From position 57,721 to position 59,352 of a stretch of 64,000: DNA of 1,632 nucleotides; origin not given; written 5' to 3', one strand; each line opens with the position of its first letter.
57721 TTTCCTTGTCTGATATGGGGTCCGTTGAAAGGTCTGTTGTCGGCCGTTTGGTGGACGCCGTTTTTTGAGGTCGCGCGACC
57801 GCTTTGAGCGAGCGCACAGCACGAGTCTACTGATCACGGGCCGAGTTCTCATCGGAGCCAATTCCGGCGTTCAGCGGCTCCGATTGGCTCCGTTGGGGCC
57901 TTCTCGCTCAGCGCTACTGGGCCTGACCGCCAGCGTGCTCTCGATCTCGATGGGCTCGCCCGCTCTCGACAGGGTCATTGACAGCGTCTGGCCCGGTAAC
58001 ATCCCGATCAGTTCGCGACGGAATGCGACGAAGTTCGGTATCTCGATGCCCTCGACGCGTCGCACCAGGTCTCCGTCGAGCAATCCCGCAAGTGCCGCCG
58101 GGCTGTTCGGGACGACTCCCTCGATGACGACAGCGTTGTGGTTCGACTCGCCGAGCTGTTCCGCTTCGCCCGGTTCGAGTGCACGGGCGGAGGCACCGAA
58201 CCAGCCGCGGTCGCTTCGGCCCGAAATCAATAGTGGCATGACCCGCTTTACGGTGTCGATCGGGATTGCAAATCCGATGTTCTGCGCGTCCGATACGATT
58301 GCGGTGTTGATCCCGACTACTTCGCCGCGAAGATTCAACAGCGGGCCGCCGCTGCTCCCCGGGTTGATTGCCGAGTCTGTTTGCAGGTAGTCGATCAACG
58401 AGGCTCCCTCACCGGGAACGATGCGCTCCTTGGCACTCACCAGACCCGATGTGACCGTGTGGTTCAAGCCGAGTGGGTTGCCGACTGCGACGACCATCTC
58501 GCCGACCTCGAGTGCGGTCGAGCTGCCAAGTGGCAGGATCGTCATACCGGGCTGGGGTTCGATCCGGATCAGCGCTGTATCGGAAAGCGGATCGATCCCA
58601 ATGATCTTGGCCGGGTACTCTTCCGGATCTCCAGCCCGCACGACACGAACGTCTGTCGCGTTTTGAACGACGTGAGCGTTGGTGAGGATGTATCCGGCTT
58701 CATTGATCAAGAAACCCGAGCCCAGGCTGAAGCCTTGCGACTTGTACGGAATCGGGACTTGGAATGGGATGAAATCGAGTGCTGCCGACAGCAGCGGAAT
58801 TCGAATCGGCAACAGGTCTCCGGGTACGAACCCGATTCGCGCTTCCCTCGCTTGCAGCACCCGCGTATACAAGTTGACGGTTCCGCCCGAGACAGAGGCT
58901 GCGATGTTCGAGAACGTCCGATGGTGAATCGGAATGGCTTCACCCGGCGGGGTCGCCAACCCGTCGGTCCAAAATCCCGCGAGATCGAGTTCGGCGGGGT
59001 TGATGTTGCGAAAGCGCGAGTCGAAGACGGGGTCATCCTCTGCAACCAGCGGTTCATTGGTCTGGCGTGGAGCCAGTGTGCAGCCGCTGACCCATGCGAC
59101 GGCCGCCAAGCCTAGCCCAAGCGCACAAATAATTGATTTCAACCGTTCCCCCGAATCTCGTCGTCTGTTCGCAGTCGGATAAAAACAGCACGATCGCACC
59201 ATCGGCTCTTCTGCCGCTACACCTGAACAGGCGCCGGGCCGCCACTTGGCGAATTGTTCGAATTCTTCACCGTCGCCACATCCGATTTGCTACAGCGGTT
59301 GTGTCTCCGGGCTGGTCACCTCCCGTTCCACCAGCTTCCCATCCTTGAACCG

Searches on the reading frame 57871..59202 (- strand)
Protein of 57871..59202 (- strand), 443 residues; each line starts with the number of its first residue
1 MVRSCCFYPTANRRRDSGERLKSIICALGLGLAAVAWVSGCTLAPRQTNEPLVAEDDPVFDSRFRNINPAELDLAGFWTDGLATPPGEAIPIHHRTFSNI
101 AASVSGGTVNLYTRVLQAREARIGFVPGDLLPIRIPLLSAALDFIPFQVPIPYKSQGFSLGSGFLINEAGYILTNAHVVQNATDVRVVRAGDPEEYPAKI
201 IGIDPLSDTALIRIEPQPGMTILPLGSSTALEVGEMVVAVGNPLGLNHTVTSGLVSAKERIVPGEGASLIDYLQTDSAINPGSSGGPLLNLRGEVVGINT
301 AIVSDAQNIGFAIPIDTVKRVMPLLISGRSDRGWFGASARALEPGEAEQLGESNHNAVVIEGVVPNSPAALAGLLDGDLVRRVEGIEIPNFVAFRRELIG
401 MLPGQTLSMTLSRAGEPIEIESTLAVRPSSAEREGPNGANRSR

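Call 13: find_encoding_contigs(protein=window:57871-59202:-, flank=10000, max_places=4)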
Protein window:57871-59202:- (443 aa): 1 contig read that carries it; 1 place shown.
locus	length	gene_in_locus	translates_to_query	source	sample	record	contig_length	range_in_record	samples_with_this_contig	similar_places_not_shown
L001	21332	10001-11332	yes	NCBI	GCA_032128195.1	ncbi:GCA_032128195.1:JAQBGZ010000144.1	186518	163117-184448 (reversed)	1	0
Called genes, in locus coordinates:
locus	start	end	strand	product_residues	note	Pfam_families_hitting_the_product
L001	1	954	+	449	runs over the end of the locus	PF02366:PMT (weak), PF13231:PMT_2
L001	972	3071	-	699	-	PF13231:PMT_2 (weak)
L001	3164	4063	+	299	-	PF03193:RsgA_GTPase, PF01926:MMR_HSR1 (weak)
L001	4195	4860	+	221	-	-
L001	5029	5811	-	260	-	PF02698:DUF218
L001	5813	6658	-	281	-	PF02421:FeoB_N (weak), PF01926:MMR_HSR1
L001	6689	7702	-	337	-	PF00478:IMPDH (weak), PF03060:NMO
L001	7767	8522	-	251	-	-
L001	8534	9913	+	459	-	-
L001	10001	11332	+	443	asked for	PF00089:Trypsin, PF13365:Trypsin_2, PF13180:PDZ_2 (weak), PF17820:PDZ_6 (weak)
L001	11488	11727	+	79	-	-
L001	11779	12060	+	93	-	-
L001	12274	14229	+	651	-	-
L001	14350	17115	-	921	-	PF10282:Lactonase (faint)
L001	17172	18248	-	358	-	PF01757:Acyl_transf_3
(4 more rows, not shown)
